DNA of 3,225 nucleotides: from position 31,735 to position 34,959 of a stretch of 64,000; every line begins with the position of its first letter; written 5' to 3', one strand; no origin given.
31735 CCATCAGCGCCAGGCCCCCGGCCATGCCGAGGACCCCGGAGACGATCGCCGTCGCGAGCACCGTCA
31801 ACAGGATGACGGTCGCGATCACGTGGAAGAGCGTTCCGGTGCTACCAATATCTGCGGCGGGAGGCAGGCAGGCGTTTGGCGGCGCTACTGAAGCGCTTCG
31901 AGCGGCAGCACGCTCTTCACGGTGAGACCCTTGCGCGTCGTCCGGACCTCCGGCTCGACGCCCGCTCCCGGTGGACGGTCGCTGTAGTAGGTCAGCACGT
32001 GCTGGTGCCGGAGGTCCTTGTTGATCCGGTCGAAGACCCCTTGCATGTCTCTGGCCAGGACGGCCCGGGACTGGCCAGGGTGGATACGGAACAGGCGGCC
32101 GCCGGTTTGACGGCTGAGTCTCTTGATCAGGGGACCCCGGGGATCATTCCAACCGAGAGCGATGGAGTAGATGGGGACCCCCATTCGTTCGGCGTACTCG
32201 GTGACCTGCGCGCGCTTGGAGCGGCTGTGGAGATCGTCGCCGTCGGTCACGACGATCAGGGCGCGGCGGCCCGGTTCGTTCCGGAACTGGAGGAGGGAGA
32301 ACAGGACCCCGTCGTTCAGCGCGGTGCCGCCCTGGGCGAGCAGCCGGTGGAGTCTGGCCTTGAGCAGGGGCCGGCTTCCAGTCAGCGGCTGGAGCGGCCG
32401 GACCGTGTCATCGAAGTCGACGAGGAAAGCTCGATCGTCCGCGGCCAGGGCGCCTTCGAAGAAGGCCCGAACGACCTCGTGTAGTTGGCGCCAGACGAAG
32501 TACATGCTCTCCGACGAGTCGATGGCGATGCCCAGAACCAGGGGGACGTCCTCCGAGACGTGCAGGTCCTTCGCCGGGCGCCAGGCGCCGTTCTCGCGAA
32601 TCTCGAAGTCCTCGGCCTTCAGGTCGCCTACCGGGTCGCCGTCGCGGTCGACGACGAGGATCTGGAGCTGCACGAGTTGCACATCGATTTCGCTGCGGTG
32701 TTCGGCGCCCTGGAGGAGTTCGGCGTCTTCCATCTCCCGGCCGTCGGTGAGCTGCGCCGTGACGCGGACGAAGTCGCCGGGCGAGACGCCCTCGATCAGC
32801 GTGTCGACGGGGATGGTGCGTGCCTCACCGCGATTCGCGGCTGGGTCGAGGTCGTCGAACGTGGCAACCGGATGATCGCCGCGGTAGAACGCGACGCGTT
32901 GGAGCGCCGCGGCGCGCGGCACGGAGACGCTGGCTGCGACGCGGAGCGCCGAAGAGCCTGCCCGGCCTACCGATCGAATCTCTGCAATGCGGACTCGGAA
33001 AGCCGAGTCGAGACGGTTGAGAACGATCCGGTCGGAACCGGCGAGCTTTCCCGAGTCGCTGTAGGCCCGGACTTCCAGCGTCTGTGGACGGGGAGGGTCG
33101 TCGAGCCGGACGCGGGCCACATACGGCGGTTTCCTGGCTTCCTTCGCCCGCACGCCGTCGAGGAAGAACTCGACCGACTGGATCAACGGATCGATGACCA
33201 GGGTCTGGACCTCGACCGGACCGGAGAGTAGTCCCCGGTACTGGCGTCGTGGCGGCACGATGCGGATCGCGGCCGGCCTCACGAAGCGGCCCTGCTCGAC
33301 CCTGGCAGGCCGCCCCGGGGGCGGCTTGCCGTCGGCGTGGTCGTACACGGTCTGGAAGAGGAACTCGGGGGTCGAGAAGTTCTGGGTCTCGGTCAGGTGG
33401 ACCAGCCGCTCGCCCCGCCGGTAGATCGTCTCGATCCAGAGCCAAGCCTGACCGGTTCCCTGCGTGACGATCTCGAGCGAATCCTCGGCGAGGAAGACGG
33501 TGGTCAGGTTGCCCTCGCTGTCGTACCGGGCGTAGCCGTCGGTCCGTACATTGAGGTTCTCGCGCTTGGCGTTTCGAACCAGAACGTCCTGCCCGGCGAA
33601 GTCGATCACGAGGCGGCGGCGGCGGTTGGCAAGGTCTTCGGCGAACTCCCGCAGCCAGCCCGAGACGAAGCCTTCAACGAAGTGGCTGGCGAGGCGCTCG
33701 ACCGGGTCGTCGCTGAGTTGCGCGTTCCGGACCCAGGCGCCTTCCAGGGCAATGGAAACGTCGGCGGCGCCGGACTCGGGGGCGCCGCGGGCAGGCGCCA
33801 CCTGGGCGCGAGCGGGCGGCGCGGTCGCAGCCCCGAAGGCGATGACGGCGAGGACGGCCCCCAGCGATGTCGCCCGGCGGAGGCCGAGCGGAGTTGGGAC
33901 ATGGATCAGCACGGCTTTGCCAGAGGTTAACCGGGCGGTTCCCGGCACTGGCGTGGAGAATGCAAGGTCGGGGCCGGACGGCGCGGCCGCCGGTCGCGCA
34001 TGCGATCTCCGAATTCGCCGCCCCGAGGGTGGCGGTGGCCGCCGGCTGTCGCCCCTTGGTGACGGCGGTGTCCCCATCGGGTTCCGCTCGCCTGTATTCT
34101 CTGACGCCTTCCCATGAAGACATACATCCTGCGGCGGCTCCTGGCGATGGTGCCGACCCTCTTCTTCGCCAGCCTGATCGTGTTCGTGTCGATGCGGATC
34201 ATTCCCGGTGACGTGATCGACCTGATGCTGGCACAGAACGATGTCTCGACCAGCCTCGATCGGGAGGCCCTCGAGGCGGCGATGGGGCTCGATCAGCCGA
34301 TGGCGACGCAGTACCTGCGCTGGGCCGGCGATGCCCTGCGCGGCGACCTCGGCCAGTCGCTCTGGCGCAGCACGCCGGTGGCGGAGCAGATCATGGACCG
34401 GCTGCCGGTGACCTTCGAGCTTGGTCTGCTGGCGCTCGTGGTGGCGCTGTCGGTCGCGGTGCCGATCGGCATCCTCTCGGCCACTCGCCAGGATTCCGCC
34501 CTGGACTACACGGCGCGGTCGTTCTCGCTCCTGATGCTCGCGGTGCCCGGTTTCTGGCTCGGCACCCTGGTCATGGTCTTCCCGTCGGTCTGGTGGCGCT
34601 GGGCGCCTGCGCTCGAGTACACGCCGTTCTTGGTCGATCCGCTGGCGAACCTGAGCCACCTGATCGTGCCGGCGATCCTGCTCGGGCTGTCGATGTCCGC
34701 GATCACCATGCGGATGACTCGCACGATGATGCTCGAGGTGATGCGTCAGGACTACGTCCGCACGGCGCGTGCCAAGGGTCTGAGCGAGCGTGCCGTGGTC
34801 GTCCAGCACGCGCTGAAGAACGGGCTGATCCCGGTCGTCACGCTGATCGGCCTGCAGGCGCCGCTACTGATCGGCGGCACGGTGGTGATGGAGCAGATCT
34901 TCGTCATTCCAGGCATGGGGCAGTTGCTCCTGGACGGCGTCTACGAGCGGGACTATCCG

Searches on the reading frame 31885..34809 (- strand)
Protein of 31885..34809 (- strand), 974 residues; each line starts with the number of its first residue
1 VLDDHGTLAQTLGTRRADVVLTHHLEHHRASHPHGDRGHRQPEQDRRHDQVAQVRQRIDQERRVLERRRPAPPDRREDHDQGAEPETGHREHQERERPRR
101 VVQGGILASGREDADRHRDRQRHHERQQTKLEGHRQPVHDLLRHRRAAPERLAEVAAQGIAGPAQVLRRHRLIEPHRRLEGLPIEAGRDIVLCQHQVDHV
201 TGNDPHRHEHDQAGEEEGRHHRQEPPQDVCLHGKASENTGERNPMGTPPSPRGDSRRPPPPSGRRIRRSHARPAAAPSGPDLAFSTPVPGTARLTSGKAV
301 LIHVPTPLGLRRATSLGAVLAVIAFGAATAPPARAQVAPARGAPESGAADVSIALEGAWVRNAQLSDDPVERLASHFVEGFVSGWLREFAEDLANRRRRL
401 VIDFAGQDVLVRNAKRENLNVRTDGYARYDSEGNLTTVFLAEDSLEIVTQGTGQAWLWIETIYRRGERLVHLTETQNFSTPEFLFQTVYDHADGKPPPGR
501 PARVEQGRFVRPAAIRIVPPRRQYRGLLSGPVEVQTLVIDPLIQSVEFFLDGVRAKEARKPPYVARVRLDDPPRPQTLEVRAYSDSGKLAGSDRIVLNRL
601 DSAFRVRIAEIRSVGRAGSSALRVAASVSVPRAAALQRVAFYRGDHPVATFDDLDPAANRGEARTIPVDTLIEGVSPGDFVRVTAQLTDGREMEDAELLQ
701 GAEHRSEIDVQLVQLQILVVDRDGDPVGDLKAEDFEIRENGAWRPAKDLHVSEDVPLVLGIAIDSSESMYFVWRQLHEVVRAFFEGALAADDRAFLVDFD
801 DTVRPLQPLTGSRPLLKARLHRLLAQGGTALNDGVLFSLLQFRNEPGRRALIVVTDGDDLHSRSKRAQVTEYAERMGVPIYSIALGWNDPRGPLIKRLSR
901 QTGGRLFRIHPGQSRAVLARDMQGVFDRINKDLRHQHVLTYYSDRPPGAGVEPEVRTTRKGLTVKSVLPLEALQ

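Call 21: search_protein_families(library=pfam, proteins=[window:31885-34809:-], max_evalue=0.001)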
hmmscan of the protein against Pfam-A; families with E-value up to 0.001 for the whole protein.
window:31885-34809:- (974 aa): 1 family
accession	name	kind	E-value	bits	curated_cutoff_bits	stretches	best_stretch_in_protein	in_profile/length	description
PF13519.12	VWA_2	-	6.5e-11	43.3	27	1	761-857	3-106/107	von Willebrand factor type A domain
